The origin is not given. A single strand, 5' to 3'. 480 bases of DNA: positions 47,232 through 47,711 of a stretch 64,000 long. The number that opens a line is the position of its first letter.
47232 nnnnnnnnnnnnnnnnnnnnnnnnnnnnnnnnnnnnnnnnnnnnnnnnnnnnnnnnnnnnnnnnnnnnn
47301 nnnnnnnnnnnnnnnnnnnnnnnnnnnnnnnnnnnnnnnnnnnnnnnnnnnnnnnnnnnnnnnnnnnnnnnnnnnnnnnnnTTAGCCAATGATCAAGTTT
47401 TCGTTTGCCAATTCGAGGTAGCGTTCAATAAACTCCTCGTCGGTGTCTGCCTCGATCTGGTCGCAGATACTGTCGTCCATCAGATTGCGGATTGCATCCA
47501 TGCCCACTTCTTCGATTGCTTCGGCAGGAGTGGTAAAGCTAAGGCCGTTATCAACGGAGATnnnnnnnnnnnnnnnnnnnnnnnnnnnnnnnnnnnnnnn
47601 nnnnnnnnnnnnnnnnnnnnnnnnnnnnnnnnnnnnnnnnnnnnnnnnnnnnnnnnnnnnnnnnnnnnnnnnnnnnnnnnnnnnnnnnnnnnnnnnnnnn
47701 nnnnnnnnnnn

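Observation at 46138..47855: Three-gene accessory operon at the prophage end encoding strongly acidic proteins: candidate DNA-mimic anti-restriction or other anti-defense factors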

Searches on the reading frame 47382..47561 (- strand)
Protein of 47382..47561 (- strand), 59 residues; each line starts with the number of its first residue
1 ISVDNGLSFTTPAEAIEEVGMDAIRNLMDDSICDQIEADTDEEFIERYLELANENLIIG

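Call 29: search_protein_families(library=pfam, proteins=[window:47382-47561:-], max_evalue=1)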
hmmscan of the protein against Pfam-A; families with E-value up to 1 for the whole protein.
window:47382-47561:- (59 aa): 1 family
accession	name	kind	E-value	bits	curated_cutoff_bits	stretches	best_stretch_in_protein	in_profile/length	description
PF22147.1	AcrIC5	-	0.00013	22.4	27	1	18-50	7-43/53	Anti-CRISPR protein AcrIC5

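Call 35: find_related_loci(query=A1, collection=viral_contigs, flank=5000)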
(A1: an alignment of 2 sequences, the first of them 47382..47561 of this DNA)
Query A1 (59 aa) in viral_contigs; peptide patterns used: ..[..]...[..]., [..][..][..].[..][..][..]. (x = any residue, [..] = any of these).
81 stretches matched a pattern; 1 encode a relative of the query (tblastn E <= 1e-3); 1 distinct loci.
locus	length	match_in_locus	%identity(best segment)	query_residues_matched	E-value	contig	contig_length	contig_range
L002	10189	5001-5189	44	1-59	1e-13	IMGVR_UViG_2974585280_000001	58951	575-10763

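Call 36: search_solved_structures(query=A1, max_evalue=10, show_alignments=3)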
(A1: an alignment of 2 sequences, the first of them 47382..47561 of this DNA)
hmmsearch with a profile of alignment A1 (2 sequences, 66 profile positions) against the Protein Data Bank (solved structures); distinct sequences matched with E-value up to 10: 4.
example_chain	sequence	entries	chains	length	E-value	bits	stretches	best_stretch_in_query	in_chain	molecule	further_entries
7yhr_A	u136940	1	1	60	0.0027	21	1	21-57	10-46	Anti-CRISPR protein Type I-C5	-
3fdh_A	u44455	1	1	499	0.74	13.2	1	12-52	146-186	SusD homolog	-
9v1j_sm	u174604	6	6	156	1.4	12.3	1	9-25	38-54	40S ribosomal protein S11, putative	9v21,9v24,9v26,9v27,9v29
2qr4_A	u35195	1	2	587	1.9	11.9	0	47-61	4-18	Peptidase M3B, oligoendopeptidase F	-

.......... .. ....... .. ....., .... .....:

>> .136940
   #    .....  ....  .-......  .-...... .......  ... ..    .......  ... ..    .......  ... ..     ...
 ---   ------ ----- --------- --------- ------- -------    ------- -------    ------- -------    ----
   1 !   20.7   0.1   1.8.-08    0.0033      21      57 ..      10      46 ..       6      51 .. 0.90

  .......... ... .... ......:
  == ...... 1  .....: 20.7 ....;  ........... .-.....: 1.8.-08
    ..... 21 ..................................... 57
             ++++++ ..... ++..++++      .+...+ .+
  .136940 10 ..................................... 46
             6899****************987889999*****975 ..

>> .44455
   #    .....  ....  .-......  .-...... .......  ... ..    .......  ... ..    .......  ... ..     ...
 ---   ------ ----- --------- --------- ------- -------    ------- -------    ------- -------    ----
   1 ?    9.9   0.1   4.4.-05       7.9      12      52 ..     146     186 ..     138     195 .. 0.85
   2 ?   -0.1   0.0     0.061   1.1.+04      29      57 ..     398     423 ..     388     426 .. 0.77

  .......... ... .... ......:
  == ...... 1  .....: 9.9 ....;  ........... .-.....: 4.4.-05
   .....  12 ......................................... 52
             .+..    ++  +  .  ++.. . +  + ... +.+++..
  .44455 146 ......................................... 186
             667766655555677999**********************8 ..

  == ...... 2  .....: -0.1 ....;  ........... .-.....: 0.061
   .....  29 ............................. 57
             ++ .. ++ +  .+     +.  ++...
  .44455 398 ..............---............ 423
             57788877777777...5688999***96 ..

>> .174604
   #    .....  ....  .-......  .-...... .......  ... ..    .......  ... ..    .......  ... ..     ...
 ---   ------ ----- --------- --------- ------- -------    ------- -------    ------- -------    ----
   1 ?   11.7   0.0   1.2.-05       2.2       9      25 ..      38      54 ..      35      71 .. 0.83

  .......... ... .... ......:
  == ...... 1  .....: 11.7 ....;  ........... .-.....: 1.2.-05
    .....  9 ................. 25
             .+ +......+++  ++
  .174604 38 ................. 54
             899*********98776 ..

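Call 68: find_related_loci(query=A1, collection=metagenome_contigs, flank=5000)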
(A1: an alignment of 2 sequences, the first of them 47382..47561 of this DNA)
Query A1 (59 aa) in metagenome_contigs; peptide patterns used: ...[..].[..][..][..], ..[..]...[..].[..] (x = any residue, [..] = any of these).
205 stretches matched a pattern; 7 encode a relative of the query (tblastn E <= 1e-3); 7 distinct loci.
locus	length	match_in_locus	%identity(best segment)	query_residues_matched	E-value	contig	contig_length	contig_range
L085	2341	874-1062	41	1-59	2e-12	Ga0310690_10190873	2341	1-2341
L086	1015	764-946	38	1-59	2e-8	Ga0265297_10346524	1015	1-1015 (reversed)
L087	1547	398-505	50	1-36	2e-7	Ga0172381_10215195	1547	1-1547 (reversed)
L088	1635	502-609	50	1-36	4e-7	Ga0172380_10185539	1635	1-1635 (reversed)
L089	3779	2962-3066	51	21-51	1e-6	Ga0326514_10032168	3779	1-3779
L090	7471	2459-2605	43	9-51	3e-6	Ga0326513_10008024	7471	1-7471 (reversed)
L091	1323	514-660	43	9-51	3e-6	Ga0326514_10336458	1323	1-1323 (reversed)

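Call 73: search_solved_structures(query=A3, max_evalue=1, show_alignments=1)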
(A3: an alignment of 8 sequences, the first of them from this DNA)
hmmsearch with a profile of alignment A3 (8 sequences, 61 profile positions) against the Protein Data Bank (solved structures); distinct sequences matched with E-value up to 1: 4.
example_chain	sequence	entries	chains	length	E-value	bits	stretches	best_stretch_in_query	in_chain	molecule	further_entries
7yhr_A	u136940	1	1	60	1.6e-09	40.8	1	16-59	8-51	Anti-CRISPR protein Type I-C5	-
1xyz_A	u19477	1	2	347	0.16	15.1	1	4-31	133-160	1,4-BETA-D-XYLAN-XYLANOHYDROLASE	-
3fdh_A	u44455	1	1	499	0.18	15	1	9-50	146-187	SusD homolog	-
2l7k_A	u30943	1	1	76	0.56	13.4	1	21-48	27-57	Uncharacterized protein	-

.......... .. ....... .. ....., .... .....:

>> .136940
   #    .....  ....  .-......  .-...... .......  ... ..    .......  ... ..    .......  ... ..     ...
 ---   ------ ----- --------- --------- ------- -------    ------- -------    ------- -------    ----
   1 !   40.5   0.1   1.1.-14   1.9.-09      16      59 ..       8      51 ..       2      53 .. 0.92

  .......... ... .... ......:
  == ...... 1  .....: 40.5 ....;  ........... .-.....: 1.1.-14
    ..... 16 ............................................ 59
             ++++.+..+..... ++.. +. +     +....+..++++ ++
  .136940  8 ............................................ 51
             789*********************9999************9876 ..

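Call 74: search_protein_families(library=pfam, alignment_id=A3, max_evalue=0.01)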
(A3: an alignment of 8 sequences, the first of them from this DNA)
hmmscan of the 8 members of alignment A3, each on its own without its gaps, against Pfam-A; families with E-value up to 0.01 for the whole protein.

A. member 1, seq(59 aa): 1 family
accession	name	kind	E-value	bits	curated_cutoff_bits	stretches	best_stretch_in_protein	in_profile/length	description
PF22147.1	AcrIC5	-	0.00013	22.4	27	1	18-50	7-43/53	Anti-CRISPR protein AcrIC5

B. families by the number of members that match (of 8 scanned): 1 family
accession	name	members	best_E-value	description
PF22147.1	AcrIC5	8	4.3e-22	Anti-CRISPR protein AcrIC5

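Call 100: find_related_loci(query=A3, collection=viral_contigs, flank=4000)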
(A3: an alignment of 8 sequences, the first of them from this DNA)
Query A3 (59 aa) in viral_contigs; peptide patterns used: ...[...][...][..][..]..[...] (x = any residue, [..] = any of these).
585 stretches matched a pattern; 33 encode a relative of the query (tblastn E <= 1e-3); 33 distinct loci.
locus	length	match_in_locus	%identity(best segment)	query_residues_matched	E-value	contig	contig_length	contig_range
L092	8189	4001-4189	44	1-59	1e-14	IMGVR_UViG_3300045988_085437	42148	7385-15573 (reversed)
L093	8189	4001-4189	44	1-59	1e-14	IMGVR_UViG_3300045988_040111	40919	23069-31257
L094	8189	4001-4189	44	1-59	1e-14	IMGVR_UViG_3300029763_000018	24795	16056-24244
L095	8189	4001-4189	44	1-59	1e-14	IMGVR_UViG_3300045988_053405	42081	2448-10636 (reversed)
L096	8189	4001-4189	44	1-59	6e-14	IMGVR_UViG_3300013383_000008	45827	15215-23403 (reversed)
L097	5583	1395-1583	49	1-59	7e-14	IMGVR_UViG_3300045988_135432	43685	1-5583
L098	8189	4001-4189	44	1-59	3e-13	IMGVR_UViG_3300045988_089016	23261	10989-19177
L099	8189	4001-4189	44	1-59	4e-13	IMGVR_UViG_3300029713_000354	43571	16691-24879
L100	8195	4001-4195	49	1-59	2e-12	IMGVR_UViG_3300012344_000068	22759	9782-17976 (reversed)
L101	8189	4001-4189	44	1-59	3e-12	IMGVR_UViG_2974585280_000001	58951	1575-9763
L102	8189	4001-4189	46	1-59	3e-12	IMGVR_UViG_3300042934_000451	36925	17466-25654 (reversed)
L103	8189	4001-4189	44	1-59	3e-12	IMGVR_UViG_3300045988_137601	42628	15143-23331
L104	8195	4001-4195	46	1-59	2e-11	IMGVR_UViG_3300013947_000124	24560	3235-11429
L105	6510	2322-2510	44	1-59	2e-11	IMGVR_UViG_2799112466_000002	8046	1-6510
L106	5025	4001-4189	41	1-59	4e-11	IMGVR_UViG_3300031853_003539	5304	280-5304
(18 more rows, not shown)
